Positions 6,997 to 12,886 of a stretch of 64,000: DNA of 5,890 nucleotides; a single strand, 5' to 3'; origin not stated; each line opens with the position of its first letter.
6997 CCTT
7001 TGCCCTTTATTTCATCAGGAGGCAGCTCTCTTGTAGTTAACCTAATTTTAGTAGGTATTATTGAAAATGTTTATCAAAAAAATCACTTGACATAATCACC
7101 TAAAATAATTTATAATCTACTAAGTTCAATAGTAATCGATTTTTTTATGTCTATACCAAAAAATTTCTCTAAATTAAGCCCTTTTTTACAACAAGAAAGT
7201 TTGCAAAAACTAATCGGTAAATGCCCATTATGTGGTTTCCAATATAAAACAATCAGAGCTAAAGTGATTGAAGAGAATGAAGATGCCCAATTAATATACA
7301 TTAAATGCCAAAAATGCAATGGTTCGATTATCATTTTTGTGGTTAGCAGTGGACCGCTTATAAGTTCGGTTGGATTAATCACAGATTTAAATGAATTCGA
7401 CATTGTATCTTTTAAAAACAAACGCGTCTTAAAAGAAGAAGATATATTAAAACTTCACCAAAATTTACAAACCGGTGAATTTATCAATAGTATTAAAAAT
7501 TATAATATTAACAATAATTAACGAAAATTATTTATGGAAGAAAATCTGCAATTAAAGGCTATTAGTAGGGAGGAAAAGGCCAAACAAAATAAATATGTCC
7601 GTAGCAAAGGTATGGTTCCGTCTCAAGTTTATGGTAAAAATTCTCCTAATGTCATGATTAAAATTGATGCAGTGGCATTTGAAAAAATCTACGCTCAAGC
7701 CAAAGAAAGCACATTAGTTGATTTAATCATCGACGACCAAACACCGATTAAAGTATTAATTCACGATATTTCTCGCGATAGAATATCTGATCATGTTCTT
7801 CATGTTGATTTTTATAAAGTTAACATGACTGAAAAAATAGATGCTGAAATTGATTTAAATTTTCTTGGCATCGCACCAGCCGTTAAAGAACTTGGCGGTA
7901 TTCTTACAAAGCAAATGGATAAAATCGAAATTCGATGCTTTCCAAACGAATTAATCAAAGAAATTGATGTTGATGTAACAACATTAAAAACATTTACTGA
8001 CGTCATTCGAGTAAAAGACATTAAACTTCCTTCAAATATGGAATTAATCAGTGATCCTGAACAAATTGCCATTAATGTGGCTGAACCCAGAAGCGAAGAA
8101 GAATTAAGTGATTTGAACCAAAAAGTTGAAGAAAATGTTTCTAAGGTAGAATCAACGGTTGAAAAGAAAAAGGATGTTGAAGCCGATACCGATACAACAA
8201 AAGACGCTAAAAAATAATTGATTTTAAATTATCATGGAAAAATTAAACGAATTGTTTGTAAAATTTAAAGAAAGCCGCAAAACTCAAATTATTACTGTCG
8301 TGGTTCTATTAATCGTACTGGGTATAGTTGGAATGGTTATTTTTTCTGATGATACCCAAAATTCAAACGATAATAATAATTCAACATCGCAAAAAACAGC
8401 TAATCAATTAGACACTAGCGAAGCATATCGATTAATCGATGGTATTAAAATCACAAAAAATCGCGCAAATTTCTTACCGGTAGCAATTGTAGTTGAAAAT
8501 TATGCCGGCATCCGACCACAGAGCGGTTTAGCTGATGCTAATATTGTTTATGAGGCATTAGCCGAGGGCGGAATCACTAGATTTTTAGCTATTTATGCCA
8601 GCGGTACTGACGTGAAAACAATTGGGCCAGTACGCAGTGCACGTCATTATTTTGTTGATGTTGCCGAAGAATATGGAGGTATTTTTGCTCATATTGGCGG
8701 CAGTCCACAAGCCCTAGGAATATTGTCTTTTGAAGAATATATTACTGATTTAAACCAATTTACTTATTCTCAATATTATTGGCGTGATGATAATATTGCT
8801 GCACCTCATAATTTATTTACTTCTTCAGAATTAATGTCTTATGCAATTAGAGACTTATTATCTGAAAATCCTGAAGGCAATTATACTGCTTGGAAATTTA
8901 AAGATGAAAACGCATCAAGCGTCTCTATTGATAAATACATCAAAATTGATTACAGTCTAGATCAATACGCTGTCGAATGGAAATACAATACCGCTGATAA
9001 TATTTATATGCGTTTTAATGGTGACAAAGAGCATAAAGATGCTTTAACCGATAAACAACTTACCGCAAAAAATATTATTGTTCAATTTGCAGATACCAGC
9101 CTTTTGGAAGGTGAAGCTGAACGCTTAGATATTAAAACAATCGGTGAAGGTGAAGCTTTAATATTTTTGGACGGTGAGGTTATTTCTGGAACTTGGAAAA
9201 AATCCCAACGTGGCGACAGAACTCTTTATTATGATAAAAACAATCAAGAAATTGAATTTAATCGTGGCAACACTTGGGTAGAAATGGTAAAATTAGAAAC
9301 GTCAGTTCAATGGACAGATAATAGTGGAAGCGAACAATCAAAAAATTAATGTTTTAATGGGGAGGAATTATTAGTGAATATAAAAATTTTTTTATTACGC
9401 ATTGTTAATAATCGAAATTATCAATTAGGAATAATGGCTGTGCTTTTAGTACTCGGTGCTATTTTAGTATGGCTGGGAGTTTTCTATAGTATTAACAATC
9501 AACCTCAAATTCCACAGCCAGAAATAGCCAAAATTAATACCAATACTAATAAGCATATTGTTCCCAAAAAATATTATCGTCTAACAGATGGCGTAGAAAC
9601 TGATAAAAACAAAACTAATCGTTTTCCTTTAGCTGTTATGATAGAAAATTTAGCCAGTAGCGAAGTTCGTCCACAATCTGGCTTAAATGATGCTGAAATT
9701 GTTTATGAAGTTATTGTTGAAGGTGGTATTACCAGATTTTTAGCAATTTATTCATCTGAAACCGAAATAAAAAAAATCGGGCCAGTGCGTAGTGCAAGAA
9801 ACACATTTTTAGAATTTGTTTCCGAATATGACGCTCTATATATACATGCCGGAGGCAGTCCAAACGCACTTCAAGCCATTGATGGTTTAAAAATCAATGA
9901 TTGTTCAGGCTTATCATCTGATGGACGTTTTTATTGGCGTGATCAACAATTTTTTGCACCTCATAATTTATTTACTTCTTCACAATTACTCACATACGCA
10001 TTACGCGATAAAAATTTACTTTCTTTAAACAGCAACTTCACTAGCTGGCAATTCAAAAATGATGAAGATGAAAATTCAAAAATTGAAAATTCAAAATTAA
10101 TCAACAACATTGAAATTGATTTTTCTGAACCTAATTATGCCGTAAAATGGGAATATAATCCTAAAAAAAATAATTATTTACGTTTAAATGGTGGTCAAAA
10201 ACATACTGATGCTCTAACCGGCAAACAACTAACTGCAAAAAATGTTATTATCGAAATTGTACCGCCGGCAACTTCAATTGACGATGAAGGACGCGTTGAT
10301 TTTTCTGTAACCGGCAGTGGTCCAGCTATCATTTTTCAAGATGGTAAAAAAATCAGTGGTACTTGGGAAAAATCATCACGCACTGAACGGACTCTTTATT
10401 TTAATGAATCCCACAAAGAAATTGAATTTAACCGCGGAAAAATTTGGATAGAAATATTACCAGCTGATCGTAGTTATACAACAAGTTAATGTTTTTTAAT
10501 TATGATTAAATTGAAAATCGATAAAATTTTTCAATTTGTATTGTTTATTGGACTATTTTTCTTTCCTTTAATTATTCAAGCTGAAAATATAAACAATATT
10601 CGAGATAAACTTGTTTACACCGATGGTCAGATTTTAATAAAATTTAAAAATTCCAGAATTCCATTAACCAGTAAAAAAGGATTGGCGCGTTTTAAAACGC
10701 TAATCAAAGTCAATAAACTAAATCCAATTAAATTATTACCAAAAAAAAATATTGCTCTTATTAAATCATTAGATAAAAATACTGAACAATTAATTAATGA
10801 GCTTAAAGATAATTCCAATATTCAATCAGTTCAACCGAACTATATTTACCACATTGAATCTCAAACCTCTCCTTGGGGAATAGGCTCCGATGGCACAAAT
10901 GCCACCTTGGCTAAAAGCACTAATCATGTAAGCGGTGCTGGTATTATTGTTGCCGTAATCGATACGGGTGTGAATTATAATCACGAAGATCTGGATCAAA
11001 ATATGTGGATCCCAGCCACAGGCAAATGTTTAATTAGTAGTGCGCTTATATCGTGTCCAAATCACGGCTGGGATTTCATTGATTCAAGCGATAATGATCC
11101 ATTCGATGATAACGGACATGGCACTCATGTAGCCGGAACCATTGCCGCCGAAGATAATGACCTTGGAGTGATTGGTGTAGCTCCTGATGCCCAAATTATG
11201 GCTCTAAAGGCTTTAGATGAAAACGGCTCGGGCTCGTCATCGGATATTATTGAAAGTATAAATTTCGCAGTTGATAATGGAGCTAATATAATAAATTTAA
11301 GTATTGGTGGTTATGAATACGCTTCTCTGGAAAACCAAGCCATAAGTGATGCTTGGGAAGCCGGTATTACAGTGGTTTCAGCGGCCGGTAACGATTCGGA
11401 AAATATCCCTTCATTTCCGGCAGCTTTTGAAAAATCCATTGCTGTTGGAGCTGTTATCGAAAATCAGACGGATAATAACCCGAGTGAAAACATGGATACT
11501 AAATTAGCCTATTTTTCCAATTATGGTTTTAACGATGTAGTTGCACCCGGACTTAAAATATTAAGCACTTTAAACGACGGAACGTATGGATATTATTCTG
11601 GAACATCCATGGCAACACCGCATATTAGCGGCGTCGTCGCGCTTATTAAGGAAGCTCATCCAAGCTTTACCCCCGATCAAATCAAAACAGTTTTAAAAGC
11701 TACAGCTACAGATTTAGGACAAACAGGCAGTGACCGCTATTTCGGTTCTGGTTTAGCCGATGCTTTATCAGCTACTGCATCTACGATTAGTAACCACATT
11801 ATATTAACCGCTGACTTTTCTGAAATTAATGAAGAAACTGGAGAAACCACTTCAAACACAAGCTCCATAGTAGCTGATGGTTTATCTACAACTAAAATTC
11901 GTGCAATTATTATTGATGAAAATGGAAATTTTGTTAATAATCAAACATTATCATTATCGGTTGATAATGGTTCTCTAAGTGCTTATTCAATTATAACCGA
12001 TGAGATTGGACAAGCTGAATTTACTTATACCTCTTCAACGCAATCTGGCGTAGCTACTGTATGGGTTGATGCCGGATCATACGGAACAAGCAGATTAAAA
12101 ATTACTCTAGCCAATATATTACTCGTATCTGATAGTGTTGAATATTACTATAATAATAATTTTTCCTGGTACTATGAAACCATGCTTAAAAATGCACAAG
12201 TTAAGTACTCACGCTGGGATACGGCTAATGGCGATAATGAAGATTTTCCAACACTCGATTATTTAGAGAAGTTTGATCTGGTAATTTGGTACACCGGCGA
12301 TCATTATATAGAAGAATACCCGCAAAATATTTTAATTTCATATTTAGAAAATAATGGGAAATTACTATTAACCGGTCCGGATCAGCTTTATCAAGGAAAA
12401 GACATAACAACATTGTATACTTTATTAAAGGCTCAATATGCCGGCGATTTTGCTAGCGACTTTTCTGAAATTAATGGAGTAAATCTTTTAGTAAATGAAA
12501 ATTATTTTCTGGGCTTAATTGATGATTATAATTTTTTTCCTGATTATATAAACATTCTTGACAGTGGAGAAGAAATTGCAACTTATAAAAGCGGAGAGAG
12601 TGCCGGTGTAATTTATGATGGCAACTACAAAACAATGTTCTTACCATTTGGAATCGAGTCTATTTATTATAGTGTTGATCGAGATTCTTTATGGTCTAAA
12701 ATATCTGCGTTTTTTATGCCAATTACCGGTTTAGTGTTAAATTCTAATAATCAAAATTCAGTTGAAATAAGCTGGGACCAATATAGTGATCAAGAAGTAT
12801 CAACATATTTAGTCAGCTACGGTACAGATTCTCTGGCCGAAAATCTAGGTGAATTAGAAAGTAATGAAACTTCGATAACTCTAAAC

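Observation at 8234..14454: Tandem DUF3048-like paralogs feeding into a giant S8 protease-Fn3 gene and corA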

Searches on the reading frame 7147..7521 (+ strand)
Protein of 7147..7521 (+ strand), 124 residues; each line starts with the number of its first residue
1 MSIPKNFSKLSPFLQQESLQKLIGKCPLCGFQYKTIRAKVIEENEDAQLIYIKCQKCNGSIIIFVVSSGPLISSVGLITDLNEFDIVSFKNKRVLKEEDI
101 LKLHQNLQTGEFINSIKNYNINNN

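Call 3: search_protein_families(library=pfam, proteins=[window:7147-7521:+], max_evalue=0.01)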
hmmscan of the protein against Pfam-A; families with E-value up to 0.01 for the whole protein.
window:7147-7521:+ (124 aa): 0 families
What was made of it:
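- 7147..7521 (+): 124-aa Zn-ribbon protein (CPLCG...CQKCNG), probably the first gene of the transcription unit. No Pfam hit (call 3).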

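Call 50: search_protein_families(library=ncbifam, proteins=[window:7147-7521:+], max_evalue=0.01)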
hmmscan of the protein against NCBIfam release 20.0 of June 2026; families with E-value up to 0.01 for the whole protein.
window:7147-7521:+ (124 aa): 2 families
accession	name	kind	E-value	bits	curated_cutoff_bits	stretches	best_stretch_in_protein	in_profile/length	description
TIGR04165.1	methano_modCys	hypoth_equivalog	1e-06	28.9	60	1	20-57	4-42/50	TIGR04165 family Cys-rich peptide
TIGR03655.1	anti_R_Lar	subfamily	0.0051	17.1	39.6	1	25-60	3-37/55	Lar family restriction alleviation protein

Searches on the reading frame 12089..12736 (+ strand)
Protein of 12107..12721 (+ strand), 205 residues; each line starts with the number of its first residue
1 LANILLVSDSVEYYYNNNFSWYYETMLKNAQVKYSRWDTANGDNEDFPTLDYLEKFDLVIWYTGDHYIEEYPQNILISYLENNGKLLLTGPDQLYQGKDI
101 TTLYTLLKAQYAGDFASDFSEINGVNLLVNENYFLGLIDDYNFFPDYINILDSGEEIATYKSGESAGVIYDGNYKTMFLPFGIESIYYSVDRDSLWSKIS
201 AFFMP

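Call 37: search_protein_families(library=pfam, proteins=[window:12107-12721:+], max_evalue=10)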
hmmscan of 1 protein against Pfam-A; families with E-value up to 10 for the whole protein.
seq(205 aa): 1 family
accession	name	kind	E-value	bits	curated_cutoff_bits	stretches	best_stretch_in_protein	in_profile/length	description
PF22369.2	GLMA_2nd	-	0.011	15.9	27.7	1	59-111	51-105/138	GLMA-like, second domain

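Call 65: predict_structure(alignment_id=A2)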
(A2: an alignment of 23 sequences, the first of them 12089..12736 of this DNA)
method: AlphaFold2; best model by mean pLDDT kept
length: 216 residues; sequences in the alignment: 23
mean_pLDDT: 89.8   pTM: 0.89
mean pLDDT of the five models: 89.8, 88.9, 88.7, 87.2, 80.6
residues with pLDDT >= 90: 154; 70-90: 41; 50-70: 19; < 50: 2
segments of 3 or more residues with pLDDT < 50: none
pLDDT, mean of each block of 10 residues (from residue 1): 72 90 90 94 84 93 95 90 98 93 72 94 92 96 71 95 98 98 96 95 96 62
secondary structure, 60 per line:
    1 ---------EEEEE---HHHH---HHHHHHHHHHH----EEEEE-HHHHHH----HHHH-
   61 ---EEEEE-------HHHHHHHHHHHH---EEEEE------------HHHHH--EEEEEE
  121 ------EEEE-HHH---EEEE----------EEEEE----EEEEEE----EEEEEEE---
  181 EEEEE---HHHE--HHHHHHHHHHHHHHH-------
elements in order: E10-14 H18-21 H25-35 E40-44 H46-51 H56-59 E64-68 H76-87 E91-95 H108-112 E115-120 E127-130 E138-141 E152-156 E161-166 E171-177 E181-185 H195-209

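Call 69: fold_search(model_id=the predicted structure, library=pdb)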
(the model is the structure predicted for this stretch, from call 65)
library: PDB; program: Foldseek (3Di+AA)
matches with E <= 10: 1433; with E <= 0.001: 38
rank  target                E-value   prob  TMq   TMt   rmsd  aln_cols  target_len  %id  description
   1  7vkx_A                1.1e-07  1.00  0.62  0.21   3.2       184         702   17  The complex structure of beta-1,2-glucosyltransferase from Ignavibacterium album with glucose (released 2022-03-09)
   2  7vkw_A                1.7e-07  1.00  0.59  0.19   3.8       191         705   16  The apo structure of beta-1,2-glucosyltransferase from Ignavibacterium album (released 2022-03-09)
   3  1o1y                  4.2e-07  1.00  0.52  0.49   8.4       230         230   16  Crystal structure of a glutamine amidotransferase (tm1158) from thermotoga maritima at 1.70 A resolution (released 2003-03-11)
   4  5fmr_A                1.2e-06  1.00  0.66  0.60   4.6       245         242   11  crIFT52 N-terminal domain (released 2016-03-09)
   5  5fms_A                1.6e-06  1.00  0.61  0.58   6.4       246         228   13  mmIFT52 N-terminal domain (released 2016-03-09)
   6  2gk3_E                2.4e-06  1.00  0.65  0.58   6.2       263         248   13  Cytoplasmic Protein STM3548 from Salmonella typhimurium (released 2006-05-02)
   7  2gk3_A                2.7e-06  1.00  0.64  0.57   4.2       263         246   14  Cytoplasmic Protein STM3548 from Salmonella typhimurium (released 2006-05-02)
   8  5fmr_C                2.7e-06  1.00  0.60  0.54   4.5       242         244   12  crIFT52 N-terminal domain (released 2016-03-09)
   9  4jqs_A                4.4e-06  1.00  0.59  0.54   7.8       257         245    8  Crystal structure of a Putative thua-like protein (BACUNI_01602) from Bacteroides uniformis ATCC 8492 at 2.30 A resolu (released 2013-05-08)
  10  3soz_A                6.3e-06  1.00  0.60  0.54   5.0       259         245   10  Cytoplasmic Protein STM1381 from Salmonella typhimurium LT2 (released 2011-08-03)
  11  8i5a_A                1.1e-05  1.00  0.61  0.20   5.9       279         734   10  N-acetyl-(R)-beta-phenylalanine acylase, 2.75 angstrom resolution (released 2023-03-15)
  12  3fij_D                1.4e-05  1.00  0.59  0.58   4.8       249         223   10  Crystal structure of a uncharacterized protein lin1909 (released 2009-01-13)
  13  6c26_B                1.5e-05  1.00  0.56  0.34   5.7       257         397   14  The Cryo-EM structure of a eukaryotic oligosaccharyl transferase complex (released 2018-01-31)
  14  5fms_B                1.6e-05  1.00  0.64  0.62   4.8       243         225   11  mmIFT52 N-terminal domain (released 2016-03-09)
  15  6vtv_B                1.6e-05  1.00  0.51  0.45   8.1       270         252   11  Crystal structure of PuuD gamma-glutamyl-gamma-aminobutyrate hydrolase from E. coli (released 2020-02-26)
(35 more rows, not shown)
